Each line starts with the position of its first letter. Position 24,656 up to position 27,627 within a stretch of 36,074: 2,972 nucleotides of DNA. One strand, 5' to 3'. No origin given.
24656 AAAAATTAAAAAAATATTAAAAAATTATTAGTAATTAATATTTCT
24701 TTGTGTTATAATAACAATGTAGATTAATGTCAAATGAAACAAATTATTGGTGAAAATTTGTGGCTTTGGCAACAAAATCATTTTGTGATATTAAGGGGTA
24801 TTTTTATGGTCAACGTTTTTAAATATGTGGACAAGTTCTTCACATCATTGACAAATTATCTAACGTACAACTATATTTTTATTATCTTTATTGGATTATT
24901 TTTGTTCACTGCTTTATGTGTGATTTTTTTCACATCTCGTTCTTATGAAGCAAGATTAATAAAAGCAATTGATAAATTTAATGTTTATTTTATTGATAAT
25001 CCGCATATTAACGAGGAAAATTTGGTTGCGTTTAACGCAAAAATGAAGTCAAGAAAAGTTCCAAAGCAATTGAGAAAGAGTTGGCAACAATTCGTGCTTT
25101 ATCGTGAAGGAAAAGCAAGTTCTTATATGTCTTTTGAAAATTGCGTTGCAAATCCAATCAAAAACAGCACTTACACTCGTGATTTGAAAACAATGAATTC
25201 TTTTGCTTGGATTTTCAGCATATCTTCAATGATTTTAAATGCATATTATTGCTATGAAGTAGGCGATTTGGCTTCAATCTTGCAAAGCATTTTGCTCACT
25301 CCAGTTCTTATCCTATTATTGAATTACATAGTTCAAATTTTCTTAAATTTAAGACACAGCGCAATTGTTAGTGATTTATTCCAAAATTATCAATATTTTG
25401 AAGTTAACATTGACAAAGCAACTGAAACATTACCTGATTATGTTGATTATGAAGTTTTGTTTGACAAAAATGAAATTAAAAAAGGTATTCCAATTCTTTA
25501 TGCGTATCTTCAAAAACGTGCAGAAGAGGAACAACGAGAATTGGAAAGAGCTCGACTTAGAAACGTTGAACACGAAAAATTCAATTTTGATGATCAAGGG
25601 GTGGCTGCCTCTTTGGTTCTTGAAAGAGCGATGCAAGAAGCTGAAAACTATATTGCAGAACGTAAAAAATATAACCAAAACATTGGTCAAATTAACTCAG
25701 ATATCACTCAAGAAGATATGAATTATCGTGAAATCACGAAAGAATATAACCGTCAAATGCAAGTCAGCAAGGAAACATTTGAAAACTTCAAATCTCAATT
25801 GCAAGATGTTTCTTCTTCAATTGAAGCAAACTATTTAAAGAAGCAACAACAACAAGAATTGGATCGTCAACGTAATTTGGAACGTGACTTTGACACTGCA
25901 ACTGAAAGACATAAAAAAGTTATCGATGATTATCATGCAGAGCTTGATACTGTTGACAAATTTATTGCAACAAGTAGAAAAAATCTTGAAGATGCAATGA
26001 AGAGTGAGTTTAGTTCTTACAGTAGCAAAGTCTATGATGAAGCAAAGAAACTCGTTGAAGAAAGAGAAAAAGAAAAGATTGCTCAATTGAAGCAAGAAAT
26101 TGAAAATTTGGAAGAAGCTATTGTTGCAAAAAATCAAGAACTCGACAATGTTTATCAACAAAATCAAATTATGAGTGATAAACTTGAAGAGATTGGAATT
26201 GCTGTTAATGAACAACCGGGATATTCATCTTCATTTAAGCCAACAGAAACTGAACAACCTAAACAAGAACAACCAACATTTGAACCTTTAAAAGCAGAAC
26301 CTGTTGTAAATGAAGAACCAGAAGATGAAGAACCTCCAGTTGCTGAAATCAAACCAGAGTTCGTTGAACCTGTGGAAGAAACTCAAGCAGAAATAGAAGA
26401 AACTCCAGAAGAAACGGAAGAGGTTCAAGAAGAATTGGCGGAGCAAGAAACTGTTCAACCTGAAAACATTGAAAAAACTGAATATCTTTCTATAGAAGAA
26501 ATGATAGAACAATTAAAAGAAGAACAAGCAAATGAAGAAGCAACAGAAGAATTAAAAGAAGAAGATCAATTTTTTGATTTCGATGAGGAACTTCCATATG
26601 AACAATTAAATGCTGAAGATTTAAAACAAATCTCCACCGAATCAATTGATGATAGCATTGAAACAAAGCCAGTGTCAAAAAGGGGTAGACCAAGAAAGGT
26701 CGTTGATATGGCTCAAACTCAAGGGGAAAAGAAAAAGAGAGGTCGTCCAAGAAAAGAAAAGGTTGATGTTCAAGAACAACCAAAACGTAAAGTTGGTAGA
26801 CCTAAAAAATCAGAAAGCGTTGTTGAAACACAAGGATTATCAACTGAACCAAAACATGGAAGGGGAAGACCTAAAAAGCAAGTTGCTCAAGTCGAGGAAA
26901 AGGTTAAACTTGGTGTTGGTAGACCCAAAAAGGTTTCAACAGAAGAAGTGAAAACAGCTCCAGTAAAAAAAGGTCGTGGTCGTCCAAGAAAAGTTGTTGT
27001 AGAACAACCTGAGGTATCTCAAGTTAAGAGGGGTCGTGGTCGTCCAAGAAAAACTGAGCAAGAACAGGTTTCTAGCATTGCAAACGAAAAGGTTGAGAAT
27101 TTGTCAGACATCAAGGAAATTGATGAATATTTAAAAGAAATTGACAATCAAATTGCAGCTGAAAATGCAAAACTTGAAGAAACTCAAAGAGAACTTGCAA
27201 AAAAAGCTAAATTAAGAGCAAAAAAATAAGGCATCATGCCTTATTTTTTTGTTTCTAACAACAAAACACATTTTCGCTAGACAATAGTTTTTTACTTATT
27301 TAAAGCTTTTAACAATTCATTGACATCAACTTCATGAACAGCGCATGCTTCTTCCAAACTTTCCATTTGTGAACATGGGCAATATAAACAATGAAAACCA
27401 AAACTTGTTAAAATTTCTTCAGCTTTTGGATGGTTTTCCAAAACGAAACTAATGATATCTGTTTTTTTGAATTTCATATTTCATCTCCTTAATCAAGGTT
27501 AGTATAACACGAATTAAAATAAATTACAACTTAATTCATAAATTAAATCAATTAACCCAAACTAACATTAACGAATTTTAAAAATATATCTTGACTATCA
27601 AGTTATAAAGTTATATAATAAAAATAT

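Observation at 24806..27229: Bacterial membrane-anchored coiled-coil protein carrying seven eukaryote-style AT-hooks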

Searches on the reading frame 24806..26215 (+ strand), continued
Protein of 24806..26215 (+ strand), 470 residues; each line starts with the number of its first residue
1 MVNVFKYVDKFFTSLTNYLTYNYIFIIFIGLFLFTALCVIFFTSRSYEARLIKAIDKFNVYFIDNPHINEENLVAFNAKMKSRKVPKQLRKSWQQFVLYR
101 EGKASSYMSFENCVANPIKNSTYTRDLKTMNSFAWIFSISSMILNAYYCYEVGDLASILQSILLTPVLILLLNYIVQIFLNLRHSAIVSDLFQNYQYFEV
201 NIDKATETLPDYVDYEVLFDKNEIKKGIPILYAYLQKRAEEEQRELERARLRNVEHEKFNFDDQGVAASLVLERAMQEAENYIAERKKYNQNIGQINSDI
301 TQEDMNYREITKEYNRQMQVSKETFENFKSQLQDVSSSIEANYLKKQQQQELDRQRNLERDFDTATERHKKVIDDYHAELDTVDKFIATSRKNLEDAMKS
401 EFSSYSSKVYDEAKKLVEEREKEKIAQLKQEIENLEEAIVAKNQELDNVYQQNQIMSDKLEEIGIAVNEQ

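Call 43: find_encoding_contigs(protein=P0362, flank=8000, max_places=2)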
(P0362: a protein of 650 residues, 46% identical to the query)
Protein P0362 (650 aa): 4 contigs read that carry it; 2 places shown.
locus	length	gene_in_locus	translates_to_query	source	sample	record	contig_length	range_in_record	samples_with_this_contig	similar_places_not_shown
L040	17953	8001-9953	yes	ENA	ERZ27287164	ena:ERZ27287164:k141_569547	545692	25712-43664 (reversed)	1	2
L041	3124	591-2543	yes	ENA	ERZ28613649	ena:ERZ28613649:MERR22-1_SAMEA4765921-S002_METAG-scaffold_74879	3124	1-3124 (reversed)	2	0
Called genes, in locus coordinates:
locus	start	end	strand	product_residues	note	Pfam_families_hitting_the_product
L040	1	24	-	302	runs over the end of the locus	-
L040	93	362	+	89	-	-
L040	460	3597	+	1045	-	PF21445:ADDB_N, PF12705:PDDEXK_1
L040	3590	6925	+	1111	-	PF00580:UvrD-helicase, PF01443:Viral_helicase1 (faint), PF13087:AAA_12 (faint), PF13245:AAA_19, PF13361:UvrD_C, PF13538:UvrD_C_2 (faint), PF12705:PDDEXK_1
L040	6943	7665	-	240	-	PF00657:Lipase_GDSL, PF13472:Lipase_GDSL_2, PF16255:Lipase_GDSL_lke (weak)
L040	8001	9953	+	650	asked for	PF06785:UPF0242 (weak)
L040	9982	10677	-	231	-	PF05239:PRC (faint)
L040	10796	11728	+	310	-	PF13421:Band_7_1, PF13240:Zn_Ribbon_1 (weak), PF13248:Zn_ribbon_3 (weak)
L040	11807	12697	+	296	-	-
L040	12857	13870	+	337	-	PF00044:Gp_dh_N, PF02800:Gp_dh_C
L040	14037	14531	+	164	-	PF05154:TM2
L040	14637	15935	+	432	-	PF03952:Enolase_N, PF00113:Enolase_C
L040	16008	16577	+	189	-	PF01205:Impact_N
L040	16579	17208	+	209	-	PF27462:RecX_N, PF21981:RecX_HTH3 (faint), PF21982:RecX_HTH1 (weak), PF02631:RecX_HTH2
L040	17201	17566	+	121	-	PF01648:ACPS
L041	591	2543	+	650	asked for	PF06785:UPF0242 (weak)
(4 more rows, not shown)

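Call 44: find_encoding_contigs(protein=P0171, flank=8000, max_places=2)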
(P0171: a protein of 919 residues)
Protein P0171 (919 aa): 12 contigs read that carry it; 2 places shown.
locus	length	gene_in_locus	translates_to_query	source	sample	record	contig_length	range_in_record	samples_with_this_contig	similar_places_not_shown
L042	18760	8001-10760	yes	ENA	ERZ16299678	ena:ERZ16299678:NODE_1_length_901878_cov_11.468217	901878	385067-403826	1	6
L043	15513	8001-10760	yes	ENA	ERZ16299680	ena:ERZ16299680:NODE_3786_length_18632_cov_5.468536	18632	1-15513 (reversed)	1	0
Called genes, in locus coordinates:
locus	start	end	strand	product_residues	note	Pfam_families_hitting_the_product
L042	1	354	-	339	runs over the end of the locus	-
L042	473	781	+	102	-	-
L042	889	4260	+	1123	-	PF21445:ADDB_N, PF12705:PDDEXK_1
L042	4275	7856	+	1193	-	PF00580:UvrD-helicase, PF13245:AAA_19, PF13361:UvrD_C, PF13538:UvrD_C_2 (faint), PF12705:PDDEXK_1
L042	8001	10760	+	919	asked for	-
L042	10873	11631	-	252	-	PF05239:PRC (faint)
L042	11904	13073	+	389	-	PF13421:Band_7_1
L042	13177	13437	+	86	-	PF08984:DUF1858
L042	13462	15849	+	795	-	PF09479:Flg_new (faint), PF13855:LRR_8 (faint), PF13306:LRR_5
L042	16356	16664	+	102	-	PF00338:Ribosomal_S10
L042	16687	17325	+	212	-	PF00297:Ribosomal_L3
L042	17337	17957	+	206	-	PF00573:Ribosomal_L4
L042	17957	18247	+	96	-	PF00276:Ribosomal_L23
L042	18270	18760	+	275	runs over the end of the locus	PF00181:Ribosomal_L2_N, PF03947:Ribosomal_L2_C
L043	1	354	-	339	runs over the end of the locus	-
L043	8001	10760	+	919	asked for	-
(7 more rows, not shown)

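Call 77: search_dna_similar(query=window:24806-26215:+, collection=phages, mode=protein, max_evalue=0.001, max_rows=10)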
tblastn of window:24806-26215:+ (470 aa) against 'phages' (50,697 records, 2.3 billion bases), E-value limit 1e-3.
No match.

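Call 78: search_dna_similar(query=window:24806-26215:+, collection=plasmids, mode=protein, max_evalue=0.001, max_rows=10)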
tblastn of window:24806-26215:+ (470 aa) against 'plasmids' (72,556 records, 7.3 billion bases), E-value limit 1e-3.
No match.

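Call 85: find_encoding_contigs(protein=P0144, flank=8000, max_places=1)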
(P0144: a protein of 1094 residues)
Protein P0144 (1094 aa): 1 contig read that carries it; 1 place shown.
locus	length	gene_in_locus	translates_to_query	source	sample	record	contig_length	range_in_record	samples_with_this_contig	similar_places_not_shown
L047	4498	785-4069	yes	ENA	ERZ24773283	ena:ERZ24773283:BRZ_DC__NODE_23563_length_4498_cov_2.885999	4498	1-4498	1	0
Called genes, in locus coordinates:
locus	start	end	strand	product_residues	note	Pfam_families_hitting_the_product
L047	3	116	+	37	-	?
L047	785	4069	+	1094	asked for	-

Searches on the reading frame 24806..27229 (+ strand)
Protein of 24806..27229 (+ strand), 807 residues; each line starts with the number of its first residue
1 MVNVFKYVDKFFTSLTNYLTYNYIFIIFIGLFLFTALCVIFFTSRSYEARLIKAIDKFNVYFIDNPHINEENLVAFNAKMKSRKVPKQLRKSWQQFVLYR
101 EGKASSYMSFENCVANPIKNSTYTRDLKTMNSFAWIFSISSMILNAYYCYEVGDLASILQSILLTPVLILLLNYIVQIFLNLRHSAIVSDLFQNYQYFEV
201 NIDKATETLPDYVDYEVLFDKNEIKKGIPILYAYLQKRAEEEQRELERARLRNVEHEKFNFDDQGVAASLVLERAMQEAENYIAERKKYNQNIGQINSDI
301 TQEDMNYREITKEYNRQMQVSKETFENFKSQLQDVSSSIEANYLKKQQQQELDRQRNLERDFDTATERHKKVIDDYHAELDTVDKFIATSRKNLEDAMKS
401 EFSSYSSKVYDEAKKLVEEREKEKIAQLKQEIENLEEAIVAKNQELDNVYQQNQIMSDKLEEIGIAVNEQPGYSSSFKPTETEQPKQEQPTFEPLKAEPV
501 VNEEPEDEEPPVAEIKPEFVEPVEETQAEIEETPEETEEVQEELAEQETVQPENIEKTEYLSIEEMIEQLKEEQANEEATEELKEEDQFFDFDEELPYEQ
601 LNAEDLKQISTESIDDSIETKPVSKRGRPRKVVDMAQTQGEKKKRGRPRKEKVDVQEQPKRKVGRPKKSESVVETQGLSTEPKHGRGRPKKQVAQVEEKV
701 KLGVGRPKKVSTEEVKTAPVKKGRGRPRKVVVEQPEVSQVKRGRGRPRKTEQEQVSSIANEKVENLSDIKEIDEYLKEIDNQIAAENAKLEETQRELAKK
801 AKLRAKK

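Call 6: search_protein_families(library=pfam, proteins=[window:24806-27229:+], max_evalue=10)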
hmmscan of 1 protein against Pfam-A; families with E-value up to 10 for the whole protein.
window:24806-27229:+ (807 aa): 2 families
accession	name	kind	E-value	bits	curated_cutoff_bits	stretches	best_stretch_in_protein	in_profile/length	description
PF02178.24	AT_hook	-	2.3e-12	45.7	17.4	6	741-751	1-11/13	AT hook motif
PF04102.17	SlyX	-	0.017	16.2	30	1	423-468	10-55/67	SlyX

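Call 7: search_protein_families(library=ncbifam, proteins=[window:24806-27229:+], max_evalue=10)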
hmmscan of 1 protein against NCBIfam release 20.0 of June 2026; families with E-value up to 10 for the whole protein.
window:24806-27229:+ (807 aa): 2 families
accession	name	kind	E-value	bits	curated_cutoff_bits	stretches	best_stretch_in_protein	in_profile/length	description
TIGR02169.1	SMC_prok_A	equivalog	0.00059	17.6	729.4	1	231-459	278-506/1165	chromosome segregation protein SMC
NF040957.1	Arch_PMK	equivalog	0.037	13.5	500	1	344-461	121-241/316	phosphomevalonate kinase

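Call 10: find_homologous_proteins(query=window:24806-27229:+)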
Query window:24806-27229:+ (807 aa): 304 proteins with E <= 0.001 among 8000 candidates; the best 120 are listed.
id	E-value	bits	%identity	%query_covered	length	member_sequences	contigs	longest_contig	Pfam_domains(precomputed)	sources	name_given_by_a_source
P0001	0.0e+0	1728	100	100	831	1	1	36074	PF02178.25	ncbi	-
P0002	0.0e+0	1175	72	100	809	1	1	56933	PF02178.25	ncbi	-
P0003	0.0e+0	1153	68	98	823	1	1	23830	PF02178.25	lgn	-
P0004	0.0e+0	1129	68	100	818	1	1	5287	PF02178.25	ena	-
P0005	0.0e+0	1122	68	100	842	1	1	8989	-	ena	-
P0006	0.0e+0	1110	80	65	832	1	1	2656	-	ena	-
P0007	0.0e+0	1101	69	100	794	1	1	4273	PF02178.25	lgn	-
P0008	0.0e+0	1098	68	100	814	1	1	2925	PF02178.25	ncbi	-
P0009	0.0e+0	1097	69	100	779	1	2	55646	PF02178.25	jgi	-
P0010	0.0e+0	1034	64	100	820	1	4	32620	PF02178.25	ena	-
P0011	0.0e+0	1015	69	88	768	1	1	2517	-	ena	-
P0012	0.0e+0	1014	59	25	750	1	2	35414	PF02178.25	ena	-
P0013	2.6e-298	1010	63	100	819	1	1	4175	PF02178.25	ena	-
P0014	5.1e-297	1006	63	100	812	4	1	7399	PF02178.25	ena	-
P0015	9.6e-297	1005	81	58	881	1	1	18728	PF02178.25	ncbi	-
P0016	1.2e-296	1004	62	100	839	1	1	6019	PF02178.25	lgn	-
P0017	1.9e-296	1004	63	100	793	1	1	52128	PF02178.25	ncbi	-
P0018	4.5e-292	989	61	98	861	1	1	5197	PF02178.25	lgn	-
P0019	7.3e-292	988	83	58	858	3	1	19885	PF02178.25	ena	-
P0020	1.7e-290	984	60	99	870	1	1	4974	PF02178.25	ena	-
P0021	1.7e-289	981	59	99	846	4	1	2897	PF02178.25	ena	-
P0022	2.4e-288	977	61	100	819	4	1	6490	PF02178.25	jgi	-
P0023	6.7e-286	969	63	86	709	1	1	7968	PF02178.25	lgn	-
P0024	3.4e-284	963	61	100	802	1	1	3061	PF02178.25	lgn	-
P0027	2.7e-281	954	60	100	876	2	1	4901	PF02178.25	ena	-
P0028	1.8e-278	944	61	100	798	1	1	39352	PF02178.25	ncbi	-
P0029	2.0e-277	941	60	100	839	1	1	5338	PF02178.25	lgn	-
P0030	1.8e-276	938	61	98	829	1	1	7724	PF02178.25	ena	-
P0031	6.4e-275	932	59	98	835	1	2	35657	PF02178.25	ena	-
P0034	4.0e-272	923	60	100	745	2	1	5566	PF02178.25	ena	-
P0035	4.6e-272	923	76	60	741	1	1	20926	PF02178.25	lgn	-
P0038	1.6e-268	911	58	94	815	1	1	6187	PF02178.25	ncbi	-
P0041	4.8e-265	900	58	100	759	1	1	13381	PF02178.25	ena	-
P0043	6.0e-262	890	59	100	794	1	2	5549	PF02178.25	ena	-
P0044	3.8e-261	887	58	100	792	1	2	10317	PF02178.25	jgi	-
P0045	1.7e-260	885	57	100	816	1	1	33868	PF02178.25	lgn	-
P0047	7.0e-259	879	58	100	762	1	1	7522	PF02178.25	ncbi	-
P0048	1.1e-257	876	61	82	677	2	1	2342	PF02178.25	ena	-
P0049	2.7e-255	868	60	98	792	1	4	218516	PF02178.25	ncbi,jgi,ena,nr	ncbi:MAG: hypothetical protein E7351_00560 [Clostridiales bacterium]|nr:hypothetical protein [Clostr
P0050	7.8e-253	859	43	23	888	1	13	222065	PF02178.25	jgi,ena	-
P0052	5.9e-243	827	53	100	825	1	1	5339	PF02178.25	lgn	-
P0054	4.0e-241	821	53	100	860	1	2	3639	PF02178.25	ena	-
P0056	4.8e-240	817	55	98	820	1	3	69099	PF02178.25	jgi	-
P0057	7.5e-240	817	50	100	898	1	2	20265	PF02178.25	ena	-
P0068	2.1e-236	805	52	98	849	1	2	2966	PF02178.25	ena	-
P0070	7.5e-234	797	56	99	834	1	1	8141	PF02178.25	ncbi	-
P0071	4.7e-233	794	70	57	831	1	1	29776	PF02178.25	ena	-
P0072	1.4e-231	789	38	26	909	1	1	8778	PF02178.25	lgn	-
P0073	1.7e-231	789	55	100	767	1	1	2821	PF02178.25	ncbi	-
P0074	1.8e-231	789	51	100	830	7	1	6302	PF02178.25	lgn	-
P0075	3.1e-231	788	54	100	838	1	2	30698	PF02178.25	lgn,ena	-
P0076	2.4e-230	785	53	100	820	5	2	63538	PF02178.25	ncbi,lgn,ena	-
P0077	3.5e-230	785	63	65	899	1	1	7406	PF02178.25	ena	-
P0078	7.1e-230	784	51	100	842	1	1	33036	PF02178.25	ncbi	-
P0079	9.9e-230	783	55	99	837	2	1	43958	PF02178.25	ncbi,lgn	ncbi:MAG: hypothetical protein ACLRFL_02000 [Clostridia bacterium]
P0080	3.0e-228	778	53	100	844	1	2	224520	PF02178.25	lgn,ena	-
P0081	4.1e-227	774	52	100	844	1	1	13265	PF02178.25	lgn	-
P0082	4.6e-227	774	52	100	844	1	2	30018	PF02178.25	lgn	-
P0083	1.2e-226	773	53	100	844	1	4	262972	PF02178.25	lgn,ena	-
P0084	1.4e-226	773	53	100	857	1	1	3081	PF02178.25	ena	-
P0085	1.4e-226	773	52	100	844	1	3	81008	PF02178.25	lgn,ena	-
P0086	1.8e-226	772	52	100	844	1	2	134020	PF02178.25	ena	-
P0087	1.9e-226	772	52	100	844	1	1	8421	PF02178.25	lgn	-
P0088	2.0e-226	772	52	100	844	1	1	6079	PF02178.25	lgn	-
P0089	2.1e-226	772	52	100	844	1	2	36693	PF02178.25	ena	-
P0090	2.6e-226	772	52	100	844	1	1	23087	PF02178.25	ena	-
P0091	2.9e-226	772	52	100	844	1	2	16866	PF02178.25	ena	-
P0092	3.3e-226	771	52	100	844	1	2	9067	PF02178.25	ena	-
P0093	3.8e-226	771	52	100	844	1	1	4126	PF02178.25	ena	-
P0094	3.9e-226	771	52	100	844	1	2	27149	PF02178.25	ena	-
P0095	4.3e-226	771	52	100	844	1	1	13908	PF02178.25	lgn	-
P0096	5.5e-226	771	52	100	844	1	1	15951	PF02178.25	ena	-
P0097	5.5e-226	771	53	100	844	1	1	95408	PF02178.25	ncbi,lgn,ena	-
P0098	7.4e-226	770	52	100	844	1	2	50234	PF02178.25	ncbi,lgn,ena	-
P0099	8.2e-226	770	52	100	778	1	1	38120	PF02178.25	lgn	-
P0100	8.5e-226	770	52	100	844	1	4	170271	PF02178.25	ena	-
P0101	1.4e-225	769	52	100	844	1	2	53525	PF02178.25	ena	-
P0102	1.8e-225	769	52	100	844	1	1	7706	PF02178.25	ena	-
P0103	3.4e-225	768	52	100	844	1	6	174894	PF02178.25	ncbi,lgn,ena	-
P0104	4.0e-225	768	52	100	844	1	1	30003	PF02178.25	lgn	-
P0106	8.2e-225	767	52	100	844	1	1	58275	PF02178.25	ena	-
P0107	1.2e-224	766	53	100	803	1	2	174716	PF02178.25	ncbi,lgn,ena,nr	ncbi:MAG TPA: hypothetical protein IAC46_00315 [Candidatus Onthoplasma faecigallinarum]|nr:hypotheti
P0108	1.6e-224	766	53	100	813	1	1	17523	PF02178.25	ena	-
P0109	1.9e-223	762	69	57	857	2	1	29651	PF02178.25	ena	-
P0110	2.0e-223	762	52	100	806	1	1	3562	PF02178.25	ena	-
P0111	2.2e-223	762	53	100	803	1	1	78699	PF02178.25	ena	-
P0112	3.3e-223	762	52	100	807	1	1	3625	PF02178.25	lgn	-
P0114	5.7e-223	761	52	100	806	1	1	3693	PF02178.25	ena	-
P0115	5.9e-223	761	52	100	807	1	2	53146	PF02178.25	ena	-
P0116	8.6e-223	760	50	100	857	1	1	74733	PF02178.25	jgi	-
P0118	1.1e-222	760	52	100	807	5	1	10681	PF02178.25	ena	-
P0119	1.2e-222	760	52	100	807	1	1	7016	PF02178.25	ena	-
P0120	1.4e-222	759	53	100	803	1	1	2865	PF02178.25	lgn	-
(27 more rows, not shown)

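Call 17: search_protein_families(library=padloc, proteins=[window:24806-27229:+], max_evalue=1)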
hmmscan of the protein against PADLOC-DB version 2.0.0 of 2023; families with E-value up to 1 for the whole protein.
window:24806-27229:+ (807 aa): 1 family
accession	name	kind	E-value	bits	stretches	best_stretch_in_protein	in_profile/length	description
PDLC04894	PDC-S06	-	0.0004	17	1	244-445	275-466/740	-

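Call 84: find_encoding_contigs(protein=P0001, flank=1000, max_places=2)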
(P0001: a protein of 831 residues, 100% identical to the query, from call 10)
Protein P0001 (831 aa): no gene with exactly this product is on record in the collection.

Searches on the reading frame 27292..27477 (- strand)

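Call 9: search_protein_families(library=pfam, proteins=[window:27292-27477:-], max_evalue=0.001)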
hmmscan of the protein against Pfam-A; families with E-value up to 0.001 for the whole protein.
window:27292-27477:- (61 aa): 1 family
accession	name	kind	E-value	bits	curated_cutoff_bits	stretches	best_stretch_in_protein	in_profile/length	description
PF08984.16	DUF1858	-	2.7e-17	63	32.2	1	5-56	3-59/59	Domain of unknown function (DUF1858)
